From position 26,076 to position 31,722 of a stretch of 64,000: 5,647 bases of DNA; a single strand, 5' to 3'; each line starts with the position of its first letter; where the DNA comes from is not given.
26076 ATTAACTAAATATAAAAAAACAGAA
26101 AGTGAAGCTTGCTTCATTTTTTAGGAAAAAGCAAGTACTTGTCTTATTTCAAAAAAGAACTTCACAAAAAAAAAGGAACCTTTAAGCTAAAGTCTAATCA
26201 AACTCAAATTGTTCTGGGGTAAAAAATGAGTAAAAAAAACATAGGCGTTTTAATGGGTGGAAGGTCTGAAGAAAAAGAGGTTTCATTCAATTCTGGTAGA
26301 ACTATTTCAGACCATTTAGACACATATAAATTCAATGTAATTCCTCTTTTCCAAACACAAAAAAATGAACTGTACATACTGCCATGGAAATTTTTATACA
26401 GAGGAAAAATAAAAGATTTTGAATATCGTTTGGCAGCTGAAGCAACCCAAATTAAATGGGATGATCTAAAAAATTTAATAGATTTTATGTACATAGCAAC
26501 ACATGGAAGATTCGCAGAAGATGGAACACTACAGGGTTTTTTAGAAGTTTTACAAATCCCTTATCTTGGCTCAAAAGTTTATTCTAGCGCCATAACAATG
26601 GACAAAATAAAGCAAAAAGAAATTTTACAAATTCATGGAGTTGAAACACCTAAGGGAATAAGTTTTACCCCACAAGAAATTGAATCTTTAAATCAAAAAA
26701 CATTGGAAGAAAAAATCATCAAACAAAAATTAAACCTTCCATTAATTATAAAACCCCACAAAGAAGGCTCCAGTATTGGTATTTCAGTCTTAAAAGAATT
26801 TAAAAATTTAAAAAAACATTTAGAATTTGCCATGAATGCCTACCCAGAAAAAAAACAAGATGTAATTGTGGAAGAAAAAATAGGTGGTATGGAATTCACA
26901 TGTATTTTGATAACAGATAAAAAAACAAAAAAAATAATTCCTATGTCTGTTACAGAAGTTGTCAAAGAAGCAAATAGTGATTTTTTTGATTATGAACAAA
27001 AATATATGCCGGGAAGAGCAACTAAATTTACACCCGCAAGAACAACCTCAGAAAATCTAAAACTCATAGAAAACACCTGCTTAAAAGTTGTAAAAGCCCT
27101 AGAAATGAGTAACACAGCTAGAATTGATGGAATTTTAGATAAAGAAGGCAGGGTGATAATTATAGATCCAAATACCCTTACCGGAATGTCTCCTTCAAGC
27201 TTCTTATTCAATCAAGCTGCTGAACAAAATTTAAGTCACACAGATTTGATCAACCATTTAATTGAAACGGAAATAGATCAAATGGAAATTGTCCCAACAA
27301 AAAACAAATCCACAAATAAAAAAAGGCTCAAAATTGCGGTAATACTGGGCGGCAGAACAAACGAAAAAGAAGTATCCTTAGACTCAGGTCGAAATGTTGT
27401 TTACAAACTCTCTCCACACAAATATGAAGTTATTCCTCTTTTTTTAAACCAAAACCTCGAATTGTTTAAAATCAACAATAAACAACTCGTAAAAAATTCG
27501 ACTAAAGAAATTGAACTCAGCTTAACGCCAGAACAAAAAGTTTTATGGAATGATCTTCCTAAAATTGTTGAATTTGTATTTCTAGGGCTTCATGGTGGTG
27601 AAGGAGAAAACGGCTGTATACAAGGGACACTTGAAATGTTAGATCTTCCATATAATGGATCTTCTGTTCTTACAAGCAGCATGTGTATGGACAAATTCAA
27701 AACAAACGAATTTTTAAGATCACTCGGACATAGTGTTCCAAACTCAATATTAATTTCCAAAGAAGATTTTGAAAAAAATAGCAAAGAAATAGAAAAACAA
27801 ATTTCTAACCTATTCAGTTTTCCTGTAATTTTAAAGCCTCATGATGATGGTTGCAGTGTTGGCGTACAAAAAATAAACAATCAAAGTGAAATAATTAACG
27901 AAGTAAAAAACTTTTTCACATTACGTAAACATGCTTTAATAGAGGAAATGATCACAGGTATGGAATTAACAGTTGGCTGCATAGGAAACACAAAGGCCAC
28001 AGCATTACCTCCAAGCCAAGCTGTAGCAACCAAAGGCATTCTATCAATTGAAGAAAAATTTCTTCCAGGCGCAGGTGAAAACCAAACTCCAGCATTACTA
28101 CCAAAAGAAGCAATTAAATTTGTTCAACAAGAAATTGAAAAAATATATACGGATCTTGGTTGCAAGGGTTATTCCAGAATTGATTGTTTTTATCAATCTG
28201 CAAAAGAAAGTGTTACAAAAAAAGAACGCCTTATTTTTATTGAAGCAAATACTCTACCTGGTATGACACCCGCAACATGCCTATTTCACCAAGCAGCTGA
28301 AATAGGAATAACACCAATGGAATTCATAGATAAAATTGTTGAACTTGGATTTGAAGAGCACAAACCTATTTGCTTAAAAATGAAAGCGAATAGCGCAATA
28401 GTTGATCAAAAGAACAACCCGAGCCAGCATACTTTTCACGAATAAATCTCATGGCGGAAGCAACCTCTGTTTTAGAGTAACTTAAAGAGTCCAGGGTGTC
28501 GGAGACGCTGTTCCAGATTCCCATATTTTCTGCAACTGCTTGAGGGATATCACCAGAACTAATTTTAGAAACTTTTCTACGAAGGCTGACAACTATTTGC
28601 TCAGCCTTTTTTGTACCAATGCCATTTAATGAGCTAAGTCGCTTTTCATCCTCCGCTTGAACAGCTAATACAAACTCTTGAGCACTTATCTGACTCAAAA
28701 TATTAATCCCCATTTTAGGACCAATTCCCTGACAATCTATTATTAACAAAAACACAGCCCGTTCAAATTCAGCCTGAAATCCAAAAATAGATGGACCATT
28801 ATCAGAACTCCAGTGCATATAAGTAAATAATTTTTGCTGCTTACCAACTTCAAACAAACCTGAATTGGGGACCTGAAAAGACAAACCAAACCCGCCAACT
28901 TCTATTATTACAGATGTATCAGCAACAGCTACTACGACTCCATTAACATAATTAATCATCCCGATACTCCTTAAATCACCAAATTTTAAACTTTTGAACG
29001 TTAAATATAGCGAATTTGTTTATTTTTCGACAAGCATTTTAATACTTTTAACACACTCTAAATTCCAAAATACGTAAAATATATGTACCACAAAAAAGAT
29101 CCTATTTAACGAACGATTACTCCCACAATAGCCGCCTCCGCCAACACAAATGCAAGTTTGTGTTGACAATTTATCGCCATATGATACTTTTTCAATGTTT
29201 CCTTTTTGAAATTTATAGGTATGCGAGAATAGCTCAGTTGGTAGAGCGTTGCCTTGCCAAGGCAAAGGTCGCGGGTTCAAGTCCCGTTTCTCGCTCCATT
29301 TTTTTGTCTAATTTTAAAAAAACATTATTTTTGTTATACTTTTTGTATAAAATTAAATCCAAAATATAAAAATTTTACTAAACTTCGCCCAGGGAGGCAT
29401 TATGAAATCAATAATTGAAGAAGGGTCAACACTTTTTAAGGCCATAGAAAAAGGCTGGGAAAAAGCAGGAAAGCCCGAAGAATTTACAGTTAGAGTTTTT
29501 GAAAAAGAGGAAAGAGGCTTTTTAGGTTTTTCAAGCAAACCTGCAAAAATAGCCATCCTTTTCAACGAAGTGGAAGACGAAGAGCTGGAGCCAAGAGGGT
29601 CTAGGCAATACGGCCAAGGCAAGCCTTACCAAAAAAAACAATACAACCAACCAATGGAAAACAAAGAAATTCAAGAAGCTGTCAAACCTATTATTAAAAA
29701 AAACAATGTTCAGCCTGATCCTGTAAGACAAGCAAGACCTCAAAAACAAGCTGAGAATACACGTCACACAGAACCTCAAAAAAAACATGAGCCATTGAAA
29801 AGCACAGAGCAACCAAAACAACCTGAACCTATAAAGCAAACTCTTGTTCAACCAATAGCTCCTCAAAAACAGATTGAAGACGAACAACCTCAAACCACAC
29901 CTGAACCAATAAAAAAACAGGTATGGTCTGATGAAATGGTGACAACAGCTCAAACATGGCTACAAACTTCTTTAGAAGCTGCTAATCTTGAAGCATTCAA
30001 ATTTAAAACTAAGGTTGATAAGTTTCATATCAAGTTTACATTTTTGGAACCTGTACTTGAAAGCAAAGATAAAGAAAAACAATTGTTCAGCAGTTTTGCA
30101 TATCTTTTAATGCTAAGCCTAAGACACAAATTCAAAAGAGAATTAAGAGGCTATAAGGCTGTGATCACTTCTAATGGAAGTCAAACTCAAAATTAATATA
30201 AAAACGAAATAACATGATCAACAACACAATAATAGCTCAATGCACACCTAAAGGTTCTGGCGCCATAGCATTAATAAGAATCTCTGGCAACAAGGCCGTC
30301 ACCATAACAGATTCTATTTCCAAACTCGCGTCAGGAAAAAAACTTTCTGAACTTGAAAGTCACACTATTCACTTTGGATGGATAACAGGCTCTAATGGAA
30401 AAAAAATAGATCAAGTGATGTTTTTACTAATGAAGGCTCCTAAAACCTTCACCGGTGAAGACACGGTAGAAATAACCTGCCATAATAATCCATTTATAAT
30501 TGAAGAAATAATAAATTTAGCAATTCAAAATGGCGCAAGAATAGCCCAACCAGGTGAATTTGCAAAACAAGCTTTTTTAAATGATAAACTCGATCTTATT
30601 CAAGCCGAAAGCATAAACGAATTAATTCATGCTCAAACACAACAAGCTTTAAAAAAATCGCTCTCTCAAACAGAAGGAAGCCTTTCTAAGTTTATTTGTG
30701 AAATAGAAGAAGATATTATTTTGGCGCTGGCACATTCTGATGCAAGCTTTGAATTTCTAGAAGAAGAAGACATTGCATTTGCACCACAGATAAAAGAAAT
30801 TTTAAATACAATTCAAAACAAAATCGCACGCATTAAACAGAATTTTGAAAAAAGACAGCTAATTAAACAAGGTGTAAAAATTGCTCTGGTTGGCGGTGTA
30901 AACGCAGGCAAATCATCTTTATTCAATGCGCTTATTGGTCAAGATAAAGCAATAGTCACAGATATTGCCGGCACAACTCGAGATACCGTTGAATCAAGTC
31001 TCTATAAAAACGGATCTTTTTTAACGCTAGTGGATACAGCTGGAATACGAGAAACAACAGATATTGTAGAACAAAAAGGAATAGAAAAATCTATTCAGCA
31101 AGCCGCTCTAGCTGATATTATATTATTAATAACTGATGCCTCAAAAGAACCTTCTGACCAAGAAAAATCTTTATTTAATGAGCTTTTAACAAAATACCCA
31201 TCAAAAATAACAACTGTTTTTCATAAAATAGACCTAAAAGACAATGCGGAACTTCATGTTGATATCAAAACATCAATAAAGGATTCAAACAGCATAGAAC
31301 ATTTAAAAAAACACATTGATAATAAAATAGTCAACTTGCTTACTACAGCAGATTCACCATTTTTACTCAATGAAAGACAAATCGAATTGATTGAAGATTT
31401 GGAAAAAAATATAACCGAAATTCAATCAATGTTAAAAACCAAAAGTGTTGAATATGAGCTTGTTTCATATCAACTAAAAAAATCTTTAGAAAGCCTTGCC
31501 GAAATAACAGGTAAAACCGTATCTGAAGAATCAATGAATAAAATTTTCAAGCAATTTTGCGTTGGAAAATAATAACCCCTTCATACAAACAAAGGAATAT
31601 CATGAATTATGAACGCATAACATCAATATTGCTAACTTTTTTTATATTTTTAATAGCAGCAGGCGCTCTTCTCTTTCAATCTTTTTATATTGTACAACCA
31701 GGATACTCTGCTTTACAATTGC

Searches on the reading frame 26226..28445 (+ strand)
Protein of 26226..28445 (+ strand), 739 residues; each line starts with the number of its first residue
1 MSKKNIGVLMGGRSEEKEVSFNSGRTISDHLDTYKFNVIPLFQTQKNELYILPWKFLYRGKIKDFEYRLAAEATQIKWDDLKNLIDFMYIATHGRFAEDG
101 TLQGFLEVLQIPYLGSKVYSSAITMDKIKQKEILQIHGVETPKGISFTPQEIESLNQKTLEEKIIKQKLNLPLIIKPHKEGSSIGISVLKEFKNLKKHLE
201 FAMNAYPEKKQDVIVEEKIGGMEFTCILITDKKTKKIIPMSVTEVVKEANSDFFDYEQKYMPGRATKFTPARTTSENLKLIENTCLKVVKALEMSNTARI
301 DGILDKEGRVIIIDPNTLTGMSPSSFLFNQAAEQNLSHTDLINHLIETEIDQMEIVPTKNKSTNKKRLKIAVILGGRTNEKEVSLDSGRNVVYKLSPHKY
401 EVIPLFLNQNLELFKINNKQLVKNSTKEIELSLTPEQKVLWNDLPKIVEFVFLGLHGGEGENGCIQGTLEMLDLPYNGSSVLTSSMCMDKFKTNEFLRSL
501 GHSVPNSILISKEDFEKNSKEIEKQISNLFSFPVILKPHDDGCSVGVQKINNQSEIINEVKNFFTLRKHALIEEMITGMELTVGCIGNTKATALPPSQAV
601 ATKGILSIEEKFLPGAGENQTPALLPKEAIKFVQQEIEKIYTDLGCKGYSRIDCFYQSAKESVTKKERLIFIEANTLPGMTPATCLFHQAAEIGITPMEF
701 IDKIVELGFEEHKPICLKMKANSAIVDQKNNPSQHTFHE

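Call 75: search_protein_families(library=pfam, proteins=[window:26226-28445:+], max_evalue=0.001)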
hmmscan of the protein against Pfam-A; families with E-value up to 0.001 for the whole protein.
window:26226-28445:+ (739 aa): 6 families
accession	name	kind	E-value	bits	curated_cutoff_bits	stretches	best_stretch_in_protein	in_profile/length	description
PF07478.18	Dala_Dala_lig_C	-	2.6e-75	252.8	24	2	497-706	2-204/204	D-ala D-ala ligase C-terminus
PF01820.27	Dala_Dala_lig_N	-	6.6e-48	162.7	34.6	2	5-116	1-121/121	D-ala D-ala ligase N-terminus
PF13535.11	ATP-grasp_4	-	6.6e-15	55.5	27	2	170-317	2-150/160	ATP-grasp domain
PF02655.19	ATP-grasp_3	-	1e-13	52.1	23.2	2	487-663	1-143/160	ATP-grasp domain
PF01071.24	GARS_A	-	6e-08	33.2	27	1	130-240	6-110/194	Phosphoribosylglycinamide synthetase, ATP-grasp (A) domain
PF02786.22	CPSase_L_D2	-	1.3e-05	25.2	19.8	0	158-317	25-178/211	Carbamoyl-phosphate synthase L chain, ATP binding domain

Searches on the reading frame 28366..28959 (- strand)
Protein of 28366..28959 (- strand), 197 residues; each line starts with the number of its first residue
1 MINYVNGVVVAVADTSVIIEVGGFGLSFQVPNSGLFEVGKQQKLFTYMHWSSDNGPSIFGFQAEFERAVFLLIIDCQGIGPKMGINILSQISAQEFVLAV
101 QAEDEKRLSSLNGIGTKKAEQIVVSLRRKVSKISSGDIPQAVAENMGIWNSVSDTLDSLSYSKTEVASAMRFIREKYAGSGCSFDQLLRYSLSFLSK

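Call 97: search_protein_families(library=pfam, proteins=[window:28366-28959:-], max_evalue=0.00001)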
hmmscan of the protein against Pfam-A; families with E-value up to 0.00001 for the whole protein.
window:28366-28959:- (197 aa): 2 families
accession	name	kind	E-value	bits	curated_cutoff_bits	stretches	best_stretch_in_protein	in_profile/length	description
PF01330.27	RuvA_N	-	5.8e-13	49.2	23.6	1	1-60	1-61/61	RuvA N terminal domain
PF14520.12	HHH_5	-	2.3e-11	44.4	27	1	70-128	1-57/57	Helix-hairpin-helix domain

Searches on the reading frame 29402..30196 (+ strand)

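Call 79: search_protein_families(library=pfam, proteins=[window:29402-30196:+], max_evalue=0.00001)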
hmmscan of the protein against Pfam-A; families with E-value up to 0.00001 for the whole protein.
window:29402-30196:+ (264 aa): 1 family
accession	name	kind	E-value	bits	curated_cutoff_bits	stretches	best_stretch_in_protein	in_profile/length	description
PF14804.11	Jag_N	-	6.5e-08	33.3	25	1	7-51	2-47/50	Jag N-terminus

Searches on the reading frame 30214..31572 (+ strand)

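Call 79: search_protein_families(library=pfam, proteins=[window:30214-31572:+], max_evalue=0.00001)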
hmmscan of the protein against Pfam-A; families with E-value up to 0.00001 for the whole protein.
window:30214-31572:+ (452 aa): 6 families
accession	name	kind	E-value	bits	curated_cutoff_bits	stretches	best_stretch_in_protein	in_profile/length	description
PF12631.12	MnmE_helical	-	2.7e-39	135.9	40.1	1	128-449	1-211/211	MnmE helical domain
PF10396.14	TrmE_N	-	4.7e-37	127.2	29.8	1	5-125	1-117/117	GTP-binding protein TrmE N-terminus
PF01926.29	MMR_HSR1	-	2.6e-23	82.7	21.9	1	222-335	1-110/113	50S ribosome-binding GTPase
PF02421.24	FeoB_N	-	2.3e-10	40.6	27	1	222-352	2-128/156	Ferrous iron transport protein B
PF00350.29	Dynamin_N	-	1.9e-07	31.7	27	0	223-259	1-36/168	Dynamin family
PF04548.22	AIG1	-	3.3e-06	27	27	1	222-333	2-116/212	AIG1 family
